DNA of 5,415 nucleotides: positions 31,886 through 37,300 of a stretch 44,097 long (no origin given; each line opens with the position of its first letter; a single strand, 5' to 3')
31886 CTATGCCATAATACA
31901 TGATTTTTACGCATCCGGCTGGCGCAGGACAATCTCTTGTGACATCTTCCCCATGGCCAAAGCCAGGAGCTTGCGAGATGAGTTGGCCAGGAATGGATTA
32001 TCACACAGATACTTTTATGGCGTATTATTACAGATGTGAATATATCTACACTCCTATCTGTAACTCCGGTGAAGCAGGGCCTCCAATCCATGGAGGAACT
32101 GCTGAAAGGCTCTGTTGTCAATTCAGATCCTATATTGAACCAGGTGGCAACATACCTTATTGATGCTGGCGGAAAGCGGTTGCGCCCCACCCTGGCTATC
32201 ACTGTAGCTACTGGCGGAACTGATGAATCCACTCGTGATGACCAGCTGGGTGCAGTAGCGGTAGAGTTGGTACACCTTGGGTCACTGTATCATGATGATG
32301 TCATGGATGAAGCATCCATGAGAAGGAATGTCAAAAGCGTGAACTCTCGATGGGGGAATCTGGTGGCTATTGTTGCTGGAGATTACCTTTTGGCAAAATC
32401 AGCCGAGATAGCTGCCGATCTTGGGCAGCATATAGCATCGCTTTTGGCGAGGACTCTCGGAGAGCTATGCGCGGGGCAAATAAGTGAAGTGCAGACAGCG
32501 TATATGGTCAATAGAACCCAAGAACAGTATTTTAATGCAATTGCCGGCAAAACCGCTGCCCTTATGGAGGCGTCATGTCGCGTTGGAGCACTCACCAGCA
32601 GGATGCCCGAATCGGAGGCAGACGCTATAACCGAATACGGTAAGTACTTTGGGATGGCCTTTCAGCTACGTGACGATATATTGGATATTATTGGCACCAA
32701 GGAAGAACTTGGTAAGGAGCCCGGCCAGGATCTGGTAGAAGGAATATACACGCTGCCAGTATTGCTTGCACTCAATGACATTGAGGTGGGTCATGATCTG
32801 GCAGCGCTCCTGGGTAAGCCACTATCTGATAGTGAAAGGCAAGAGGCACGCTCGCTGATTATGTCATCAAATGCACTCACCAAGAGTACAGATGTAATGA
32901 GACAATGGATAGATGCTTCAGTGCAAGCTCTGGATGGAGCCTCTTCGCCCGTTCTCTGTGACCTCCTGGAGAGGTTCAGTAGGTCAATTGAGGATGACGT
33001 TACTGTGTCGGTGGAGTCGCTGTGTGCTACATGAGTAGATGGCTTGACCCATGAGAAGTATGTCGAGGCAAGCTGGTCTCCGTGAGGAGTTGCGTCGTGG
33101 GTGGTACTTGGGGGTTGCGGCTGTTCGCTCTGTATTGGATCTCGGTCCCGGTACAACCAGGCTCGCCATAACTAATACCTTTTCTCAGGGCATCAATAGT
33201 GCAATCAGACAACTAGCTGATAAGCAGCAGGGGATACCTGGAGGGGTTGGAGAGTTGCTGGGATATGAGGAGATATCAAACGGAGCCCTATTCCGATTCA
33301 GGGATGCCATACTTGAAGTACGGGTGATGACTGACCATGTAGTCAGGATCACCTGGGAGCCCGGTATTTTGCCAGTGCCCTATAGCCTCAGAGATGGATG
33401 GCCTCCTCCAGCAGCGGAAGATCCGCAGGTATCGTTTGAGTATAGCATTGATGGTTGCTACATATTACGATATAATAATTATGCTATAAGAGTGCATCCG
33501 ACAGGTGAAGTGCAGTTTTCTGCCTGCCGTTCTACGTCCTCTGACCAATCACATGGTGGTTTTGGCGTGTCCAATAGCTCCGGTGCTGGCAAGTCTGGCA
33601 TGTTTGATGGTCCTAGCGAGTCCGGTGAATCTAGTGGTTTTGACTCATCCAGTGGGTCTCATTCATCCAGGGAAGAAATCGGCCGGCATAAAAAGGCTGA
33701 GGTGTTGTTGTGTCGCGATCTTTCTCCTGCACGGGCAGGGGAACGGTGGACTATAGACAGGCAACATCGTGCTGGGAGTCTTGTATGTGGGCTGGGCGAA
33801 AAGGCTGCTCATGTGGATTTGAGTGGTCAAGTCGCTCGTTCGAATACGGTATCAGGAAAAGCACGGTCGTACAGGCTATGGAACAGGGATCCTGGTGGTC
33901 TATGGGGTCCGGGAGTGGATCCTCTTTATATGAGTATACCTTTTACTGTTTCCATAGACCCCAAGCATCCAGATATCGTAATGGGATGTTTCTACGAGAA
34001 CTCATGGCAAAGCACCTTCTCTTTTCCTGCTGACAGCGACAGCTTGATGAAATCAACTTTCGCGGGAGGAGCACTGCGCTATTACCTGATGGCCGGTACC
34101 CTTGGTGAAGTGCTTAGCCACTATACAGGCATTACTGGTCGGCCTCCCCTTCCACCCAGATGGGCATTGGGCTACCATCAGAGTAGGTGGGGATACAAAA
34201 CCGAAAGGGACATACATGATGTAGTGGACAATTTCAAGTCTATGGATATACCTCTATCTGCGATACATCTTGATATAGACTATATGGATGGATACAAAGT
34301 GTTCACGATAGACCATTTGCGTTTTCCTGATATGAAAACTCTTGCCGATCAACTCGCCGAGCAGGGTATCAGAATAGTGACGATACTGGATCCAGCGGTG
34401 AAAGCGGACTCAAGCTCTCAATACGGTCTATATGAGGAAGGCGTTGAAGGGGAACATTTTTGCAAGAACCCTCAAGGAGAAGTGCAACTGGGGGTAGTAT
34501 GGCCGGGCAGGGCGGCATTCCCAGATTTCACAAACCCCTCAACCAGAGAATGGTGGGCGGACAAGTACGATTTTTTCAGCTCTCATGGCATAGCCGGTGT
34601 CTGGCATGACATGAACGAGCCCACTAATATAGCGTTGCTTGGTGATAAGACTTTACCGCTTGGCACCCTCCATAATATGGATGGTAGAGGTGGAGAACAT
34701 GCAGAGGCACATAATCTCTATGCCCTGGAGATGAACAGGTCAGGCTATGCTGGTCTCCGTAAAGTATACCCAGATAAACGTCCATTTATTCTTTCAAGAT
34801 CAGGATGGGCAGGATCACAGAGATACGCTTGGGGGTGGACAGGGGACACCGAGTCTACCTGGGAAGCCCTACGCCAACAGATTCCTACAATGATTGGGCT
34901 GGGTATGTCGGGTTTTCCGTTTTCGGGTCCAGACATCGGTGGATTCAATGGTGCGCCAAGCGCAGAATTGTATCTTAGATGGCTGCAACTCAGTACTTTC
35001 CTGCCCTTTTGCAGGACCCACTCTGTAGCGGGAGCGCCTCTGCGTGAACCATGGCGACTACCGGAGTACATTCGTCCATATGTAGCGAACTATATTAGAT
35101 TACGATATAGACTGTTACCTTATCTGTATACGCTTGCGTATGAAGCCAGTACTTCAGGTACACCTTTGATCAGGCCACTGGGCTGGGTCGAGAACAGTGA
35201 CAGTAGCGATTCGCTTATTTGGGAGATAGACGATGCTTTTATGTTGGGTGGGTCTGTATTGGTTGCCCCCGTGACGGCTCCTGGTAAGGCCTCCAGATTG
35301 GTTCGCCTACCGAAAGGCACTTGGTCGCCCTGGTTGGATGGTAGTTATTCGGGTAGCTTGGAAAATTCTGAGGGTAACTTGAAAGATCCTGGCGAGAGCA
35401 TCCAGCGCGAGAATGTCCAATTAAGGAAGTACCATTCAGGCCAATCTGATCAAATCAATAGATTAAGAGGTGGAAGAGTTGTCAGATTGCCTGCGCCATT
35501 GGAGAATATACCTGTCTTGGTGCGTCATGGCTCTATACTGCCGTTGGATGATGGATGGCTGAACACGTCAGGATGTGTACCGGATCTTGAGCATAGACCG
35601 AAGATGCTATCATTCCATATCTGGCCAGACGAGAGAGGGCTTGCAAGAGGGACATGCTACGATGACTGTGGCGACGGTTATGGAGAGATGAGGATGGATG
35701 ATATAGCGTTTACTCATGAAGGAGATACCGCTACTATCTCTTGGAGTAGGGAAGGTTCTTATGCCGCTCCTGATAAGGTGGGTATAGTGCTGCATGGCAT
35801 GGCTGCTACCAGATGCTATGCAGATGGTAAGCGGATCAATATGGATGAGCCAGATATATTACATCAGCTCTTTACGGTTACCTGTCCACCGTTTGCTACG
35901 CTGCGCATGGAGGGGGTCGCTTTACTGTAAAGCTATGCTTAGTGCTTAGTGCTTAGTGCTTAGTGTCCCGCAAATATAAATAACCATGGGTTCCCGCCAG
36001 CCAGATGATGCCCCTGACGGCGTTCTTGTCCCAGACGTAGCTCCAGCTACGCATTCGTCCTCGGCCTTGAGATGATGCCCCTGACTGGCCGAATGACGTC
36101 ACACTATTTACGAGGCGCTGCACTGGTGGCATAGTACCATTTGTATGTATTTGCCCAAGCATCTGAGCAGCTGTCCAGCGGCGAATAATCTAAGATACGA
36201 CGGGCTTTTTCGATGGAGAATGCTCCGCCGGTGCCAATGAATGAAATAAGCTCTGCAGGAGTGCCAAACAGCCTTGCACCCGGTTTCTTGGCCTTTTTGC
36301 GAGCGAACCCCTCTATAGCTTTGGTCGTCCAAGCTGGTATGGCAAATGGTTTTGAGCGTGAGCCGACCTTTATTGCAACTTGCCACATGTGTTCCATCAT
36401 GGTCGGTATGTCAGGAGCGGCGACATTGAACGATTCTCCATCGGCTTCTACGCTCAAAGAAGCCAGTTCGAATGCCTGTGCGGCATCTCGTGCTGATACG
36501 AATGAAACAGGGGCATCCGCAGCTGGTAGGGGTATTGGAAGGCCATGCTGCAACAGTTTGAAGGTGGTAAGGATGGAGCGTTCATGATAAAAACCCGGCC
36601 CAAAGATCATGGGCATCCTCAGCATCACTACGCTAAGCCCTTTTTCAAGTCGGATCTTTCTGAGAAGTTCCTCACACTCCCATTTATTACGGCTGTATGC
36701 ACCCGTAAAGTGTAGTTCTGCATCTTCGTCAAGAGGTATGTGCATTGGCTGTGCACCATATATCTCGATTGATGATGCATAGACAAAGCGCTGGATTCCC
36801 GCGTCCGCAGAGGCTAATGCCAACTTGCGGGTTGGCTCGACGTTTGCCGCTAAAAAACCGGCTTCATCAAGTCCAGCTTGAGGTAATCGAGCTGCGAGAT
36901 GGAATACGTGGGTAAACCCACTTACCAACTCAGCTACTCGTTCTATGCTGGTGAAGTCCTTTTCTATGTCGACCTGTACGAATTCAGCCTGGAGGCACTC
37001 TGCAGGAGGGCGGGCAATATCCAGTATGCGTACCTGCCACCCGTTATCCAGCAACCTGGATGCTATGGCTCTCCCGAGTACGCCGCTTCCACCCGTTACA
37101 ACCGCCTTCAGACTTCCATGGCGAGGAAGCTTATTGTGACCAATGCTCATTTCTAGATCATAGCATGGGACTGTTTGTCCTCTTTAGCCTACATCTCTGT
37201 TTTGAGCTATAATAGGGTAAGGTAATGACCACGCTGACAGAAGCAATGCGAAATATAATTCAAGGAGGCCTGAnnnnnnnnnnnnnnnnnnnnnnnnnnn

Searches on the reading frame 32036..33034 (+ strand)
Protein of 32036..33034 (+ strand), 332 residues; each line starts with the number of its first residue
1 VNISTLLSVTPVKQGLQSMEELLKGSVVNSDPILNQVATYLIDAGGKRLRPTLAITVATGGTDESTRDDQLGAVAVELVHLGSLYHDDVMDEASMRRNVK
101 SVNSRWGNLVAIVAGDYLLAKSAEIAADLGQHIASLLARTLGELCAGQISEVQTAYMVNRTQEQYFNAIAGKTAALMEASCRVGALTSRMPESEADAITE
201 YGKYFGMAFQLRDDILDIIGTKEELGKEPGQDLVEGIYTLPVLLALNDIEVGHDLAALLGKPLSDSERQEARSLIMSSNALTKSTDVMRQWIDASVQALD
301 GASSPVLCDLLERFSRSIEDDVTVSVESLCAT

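Call 61: search_protein_families(library=pfam, proteins=[window:32036-33034:+], max_evalue=0.00001)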
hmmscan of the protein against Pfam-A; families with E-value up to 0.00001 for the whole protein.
window:32036-33034:+ (332 aa): 1 family
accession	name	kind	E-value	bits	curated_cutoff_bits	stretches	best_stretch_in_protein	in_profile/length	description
PF00348.22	polyprenyl_synt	-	8.1e-61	205.8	27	1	32-263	2-238/251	Polyprenyl synthetase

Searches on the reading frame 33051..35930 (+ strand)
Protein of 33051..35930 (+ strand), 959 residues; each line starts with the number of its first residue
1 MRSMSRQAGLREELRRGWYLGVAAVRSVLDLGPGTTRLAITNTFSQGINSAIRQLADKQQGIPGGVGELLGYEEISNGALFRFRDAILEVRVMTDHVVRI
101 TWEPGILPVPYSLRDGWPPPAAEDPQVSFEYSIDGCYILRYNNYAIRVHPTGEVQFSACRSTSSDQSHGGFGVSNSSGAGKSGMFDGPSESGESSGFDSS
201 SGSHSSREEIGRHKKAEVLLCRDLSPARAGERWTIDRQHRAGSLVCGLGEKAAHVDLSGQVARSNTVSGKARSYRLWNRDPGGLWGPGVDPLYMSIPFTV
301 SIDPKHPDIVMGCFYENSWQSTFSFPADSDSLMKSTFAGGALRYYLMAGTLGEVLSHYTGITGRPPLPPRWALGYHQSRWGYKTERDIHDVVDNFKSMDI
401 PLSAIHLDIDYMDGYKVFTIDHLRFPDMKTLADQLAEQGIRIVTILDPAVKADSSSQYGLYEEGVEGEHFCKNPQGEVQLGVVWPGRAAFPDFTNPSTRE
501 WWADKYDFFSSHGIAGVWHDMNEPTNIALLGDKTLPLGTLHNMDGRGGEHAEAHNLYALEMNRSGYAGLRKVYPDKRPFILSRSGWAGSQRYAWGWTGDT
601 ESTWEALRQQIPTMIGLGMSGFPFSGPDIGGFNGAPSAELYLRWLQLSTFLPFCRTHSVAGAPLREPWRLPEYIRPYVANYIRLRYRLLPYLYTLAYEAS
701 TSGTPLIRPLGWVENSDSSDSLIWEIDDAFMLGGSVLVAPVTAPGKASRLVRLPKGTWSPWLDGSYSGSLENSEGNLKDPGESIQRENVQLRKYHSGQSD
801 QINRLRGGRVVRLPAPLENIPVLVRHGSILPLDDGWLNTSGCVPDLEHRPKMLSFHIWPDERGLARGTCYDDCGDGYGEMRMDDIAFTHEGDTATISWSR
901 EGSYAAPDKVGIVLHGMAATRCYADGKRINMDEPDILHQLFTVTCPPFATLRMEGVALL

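Call 61: search_protein_families(library=pfam, proteins=[window:33051-35930:+], max_evalue=0.00001)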
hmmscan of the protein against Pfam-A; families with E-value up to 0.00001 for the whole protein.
window:33051-35930:+ (959 aa): 3 families
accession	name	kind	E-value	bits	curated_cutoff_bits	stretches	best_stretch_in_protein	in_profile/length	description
PF01055.32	Glyco_hydro_31_2nd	-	1.3e-121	406.4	23.5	1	365-695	1-328/328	Glycosyl hydrolases family 31 TIM-barrel domain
PF21365.3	Glyco_hydro_31_3rd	-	1.4e-15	57.9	24.4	1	703-830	1-87/87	Glycosyl hydrolase family 31 C-terminal domain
PF13802.12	Gal_mutarotas_2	-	1.5e-12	48.6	27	1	89-323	3-183/184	Glycosyl hydrolase 31 N-terminal galactose mutarotase-like domain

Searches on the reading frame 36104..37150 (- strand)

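Call 62: search_protein_families(library=pfam, proteins=[window:36104-37150:-], max_evalue=0.01)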
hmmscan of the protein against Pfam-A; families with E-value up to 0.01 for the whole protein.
window:36104-37150:- (348 aa): 9 families
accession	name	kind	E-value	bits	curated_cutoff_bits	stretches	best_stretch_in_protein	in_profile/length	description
PF01370.27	Epimerase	-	1.9e-30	106.5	20.9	1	17-244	2-240/240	NAD dependent epimerase/dehydratase family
PF01073.25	3Beta_HSD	-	5.5e-20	72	22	1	17-195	1-194/280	3-beta hydroxysteroid dehydrogenase/isomerase family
PF16363.11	GDP_Man_Dehyd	-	6.2e-11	42.8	27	1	18-244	2-248/332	GDP-mannose 4,6 dehydratase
PF07993.18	NAD_binding_4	-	7.6e-11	42.1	20.1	1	70-192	80-220/258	Male sterility protein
PF13460.12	NAD_binding_10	-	1.2e-10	42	27.2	1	20-181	1-145/184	NAD(P)H-binding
PF04321.23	RmlD_sub_bind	-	8.5e-10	38.6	27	1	16-196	3-162/287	RmlD substrate binding domain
PF05368.20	NmrA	-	4.1e-08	33.6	27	1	17-170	6-141/298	NmrA-like family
PF00106.31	adh_short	-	8.4e-05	22.6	26.6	1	16-74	3-69/195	short chain dehydrogenase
PF02719.21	Polysacc_synt_2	-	0.00097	18.8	20.2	1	17-127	2-128/293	Polysaccharide biosynthesis protein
